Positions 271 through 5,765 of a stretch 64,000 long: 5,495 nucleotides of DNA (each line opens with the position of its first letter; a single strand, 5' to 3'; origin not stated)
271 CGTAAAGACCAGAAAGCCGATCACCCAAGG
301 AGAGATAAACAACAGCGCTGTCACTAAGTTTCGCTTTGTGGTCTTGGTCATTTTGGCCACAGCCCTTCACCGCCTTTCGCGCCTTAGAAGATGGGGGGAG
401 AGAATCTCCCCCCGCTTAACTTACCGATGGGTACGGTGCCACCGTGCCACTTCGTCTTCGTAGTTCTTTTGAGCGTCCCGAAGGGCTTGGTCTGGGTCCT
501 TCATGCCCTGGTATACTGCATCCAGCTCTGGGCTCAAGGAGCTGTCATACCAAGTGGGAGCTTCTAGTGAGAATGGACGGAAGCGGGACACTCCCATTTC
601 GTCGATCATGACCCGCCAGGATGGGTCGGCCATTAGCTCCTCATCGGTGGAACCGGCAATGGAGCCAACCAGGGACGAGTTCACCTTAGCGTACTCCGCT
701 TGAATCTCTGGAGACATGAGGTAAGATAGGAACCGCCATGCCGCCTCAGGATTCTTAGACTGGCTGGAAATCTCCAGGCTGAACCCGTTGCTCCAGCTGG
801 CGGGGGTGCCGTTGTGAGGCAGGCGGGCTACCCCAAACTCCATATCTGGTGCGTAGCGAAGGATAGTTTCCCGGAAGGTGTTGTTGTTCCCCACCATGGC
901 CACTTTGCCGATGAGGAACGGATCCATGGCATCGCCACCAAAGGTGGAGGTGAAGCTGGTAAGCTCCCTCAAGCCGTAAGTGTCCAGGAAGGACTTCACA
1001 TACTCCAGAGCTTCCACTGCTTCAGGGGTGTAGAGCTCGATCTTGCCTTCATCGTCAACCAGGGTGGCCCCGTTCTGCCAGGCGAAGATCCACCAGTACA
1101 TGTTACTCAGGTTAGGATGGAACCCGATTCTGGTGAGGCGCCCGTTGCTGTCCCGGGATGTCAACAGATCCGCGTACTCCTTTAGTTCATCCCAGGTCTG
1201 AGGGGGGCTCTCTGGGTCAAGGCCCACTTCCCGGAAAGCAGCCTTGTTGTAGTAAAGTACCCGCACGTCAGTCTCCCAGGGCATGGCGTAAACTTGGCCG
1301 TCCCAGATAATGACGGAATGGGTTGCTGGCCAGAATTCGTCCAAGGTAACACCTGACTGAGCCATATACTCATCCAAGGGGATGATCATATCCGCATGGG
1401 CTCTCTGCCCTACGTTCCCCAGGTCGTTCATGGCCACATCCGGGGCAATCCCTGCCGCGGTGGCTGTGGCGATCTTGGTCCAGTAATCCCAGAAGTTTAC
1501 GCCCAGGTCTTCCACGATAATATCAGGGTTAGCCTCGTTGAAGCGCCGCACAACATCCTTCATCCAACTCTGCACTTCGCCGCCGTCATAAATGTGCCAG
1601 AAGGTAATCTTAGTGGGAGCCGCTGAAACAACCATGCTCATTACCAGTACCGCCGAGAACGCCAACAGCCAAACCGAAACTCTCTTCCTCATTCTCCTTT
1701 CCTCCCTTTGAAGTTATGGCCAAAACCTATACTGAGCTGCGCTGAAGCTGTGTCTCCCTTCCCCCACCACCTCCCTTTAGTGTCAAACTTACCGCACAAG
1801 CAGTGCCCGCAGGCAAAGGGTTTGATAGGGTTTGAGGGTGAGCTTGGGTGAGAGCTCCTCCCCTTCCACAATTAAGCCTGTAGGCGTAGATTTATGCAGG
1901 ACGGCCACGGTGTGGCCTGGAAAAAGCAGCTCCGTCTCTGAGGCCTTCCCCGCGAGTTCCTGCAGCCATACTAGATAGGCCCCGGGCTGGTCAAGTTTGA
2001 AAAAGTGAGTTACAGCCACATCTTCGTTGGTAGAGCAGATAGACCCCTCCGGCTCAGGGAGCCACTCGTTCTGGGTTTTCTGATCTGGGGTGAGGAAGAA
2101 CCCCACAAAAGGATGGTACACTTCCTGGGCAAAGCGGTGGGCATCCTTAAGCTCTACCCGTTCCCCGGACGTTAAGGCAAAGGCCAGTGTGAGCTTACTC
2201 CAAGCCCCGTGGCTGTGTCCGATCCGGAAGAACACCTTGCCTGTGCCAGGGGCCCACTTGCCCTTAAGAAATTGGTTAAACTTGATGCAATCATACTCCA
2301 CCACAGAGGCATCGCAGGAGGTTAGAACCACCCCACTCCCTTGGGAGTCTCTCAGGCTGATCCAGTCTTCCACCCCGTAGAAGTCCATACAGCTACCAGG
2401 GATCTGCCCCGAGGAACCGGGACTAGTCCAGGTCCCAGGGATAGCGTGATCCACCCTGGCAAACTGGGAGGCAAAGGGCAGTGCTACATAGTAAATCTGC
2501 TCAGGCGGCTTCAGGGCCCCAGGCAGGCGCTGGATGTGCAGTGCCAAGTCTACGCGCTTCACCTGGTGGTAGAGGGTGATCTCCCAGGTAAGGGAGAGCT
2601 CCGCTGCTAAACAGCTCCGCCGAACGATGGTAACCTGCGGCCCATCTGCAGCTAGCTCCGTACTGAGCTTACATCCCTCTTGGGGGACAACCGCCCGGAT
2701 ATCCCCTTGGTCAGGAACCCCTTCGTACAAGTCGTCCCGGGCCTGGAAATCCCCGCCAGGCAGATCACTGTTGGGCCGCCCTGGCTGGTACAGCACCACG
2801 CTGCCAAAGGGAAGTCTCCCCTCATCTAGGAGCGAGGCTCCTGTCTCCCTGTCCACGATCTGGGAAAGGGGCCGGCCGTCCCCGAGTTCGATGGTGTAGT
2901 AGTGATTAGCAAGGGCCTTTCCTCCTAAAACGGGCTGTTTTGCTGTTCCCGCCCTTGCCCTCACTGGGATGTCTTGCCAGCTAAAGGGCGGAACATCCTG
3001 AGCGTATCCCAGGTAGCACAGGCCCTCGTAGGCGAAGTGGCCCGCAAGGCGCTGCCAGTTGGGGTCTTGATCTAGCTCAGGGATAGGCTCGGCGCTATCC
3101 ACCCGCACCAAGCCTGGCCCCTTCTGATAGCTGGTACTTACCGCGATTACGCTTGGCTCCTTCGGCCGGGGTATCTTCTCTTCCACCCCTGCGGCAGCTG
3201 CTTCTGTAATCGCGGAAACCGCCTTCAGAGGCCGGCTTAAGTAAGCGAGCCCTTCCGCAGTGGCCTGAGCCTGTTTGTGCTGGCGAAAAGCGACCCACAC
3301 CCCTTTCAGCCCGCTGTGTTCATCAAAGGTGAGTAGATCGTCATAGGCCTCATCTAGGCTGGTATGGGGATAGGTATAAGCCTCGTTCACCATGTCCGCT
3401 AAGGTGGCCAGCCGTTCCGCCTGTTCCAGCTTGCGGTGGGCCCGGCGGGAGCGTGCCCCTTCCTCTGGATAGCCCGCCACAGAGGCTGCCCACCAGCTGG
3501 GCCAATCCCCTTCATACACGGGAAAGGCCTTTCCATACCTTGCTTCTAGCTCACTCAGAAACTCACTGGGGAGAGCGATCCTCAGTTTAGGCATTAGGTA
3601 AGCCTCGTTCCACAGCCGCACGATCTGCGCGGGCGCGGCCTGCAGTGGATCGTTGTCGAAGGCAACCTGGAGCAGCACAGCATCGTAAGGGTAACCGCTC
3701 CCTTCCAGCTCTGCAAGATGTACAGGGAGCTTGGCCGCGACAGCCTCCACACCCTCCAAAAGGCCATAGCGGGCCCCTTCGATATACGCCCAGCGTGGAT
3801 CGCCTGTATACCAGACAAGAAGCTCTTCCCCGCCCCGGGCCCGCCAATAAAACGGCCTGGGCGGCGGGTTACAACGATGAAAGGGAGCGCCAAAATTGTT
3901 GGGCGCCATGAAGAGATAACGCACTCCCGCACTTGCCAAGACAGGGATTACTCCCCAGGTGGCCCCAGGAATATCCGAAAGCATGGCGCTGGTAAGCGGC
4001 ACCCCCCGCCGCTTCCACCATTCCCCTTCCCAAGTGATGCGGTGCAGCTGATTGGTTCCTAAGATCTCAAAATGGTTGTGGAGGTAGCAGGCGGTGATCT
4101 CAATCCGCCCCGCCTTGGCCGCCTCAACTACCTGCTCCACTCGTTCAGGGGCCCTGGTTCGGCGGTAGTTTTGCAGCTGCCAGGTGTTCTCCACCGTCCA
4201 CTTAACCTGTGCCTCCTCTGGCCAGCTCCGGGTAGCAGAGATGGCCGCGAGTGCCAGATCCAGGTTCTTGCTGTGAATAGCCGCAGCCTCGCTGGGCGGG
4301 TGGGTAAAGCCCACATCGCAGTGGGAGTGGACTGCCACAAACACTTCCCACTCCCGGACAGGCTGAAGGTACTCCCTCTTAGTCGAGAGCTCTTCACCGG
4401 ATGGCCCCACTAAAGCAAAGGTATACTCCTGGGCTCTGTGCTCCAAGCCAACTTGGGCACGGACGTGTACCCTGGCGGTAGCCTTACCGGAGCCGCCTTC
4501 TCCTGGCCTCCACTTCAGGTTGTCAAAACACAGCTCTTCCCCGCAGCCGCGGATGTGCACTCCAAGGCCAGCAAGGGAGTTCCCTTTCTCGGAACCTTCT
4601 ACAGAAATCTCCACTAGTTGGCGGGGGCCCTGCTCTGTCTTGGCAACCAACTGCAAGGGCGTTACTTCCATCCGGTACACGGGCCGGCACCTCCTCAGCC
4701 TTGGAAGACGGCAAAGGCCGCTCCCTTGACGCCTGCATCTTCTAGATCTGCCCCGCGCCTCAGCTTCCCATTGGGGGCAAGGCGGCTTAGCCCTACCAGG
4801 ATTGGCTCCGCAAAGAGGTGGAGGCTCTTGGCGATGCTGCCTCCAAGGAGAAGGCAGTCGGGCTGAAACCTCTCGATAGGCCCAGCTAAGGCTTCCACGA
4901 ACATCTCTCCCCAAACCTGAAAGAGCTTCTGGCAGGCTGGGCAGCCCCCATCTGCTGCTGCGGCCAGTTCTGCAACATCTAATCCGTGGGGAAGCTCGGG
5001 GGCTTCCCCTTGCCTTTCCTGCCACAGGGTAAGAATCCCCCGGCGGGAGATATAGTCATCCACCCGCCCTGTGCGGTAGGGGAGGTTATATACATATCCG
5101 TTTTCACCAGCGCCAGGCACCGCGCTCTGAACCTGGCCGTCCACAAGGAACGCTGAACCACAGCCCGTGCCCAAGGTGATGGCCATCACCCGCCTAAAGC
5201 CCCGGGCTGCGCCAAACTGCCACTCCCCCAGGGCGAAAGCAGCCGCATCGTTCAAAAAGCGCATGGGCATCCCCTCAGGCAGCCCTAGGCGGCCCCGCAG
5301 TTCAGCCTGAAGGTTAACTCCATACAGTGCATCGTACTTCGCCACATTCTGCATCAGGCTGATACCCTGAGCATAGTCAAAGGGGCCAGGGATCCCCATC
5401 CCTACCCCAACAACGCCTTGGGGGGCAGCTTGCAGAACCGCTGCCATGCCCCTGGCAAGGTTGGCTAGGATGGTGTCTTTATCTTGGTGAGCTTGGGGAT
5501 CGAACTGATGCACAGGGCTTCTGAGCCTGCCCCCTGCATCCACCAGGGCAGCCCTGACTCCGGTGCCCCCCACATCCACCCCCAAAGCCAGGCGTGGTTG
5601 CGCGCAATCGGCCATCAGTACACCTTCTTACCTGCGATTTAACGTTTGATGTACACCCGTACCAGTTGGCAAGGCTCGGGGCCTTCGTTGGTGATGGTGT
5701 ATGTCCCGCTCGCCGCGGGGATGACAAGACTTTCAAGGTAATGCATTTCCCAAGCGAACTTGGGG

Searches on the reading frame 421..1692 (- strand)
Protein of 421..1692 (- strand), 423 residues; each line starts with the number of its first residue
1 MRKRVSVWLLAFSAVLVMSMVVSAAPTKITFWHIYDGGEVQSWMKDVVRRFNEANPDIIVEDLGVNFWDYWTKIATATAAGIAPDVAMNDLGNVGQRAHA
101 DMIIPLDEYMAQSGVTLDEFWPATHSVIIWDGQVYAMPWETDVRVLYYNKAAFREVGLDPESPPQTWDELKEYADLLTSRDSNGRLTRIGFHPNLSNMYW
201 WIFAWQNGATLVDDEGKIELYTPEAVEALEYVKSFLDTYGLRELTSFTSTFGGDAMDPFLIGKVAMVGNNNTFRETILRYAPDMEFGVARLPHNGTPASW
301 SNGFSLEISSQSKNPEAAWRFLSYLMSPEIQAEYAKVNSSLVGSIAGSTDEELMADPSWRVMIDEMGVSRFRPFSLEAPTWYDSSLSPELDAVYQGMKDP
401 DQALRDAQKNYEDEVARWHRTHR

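Call 14: search_protein_families(library=pfam, proteins=[window:421-1692:-], max_evalue=0.00001)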
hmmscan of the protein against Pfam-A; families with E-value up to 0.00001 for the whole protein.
window:421-1692:- (423 aa): 2 families
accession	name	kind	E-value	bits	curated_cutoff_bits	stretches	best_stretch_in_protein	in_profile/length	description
PF01547.30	SBP_bac_1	-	2.7e-36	126.6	26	1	41-332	5-307/307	Bacterial extracellular solute-binding protein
PF13416.11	SBP_bac_8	-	7.5e-35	121.5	27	1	48-350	3-267/279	Bacterial extracellular solute-binding protein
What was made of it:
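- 421..1692 (-): ABC-transporter solute-binding protein, the last gene of the cluster visible in the window. Pfam SBP_bac_1 E 2.7e-36 (call 14)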

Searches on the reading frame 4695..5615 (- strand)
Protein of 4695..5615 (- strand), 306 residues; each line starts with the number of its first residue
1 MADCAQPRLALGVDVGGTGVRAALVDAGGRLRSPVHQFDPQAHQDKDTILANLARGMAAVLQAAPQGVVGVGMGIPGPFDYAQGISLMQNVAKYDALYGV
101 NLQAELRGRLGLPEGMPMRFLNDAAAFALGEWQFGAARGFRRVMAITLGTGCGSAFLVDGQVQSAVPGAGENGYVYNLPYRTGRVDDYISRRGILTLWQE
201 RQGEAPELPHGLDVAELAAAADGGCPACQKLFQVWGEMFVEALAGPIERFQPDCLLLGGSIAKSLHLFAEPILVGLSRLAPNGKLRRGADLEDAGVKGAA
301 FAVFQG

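Call 14: search_protein_families(library=pfam, proteins=[window:4695-5615:-], max_evalue=0.00001)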
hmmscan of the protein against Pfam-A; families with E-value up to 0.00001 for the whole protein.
window:4695-5615:- (306 aa): 1 family
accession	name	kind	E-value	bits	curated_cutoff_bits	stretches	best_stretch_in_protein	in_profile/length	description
PF00480.26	ROK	-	7.5e-29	101.6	22.9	1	11-272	2-254/294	ROK family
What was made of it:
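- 4695..5615 (-): Downstream gene: a 306-aa ROK sugar kinase, the presumed mannokinase. Pfam ROK E 7.5e-29 (call 14).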
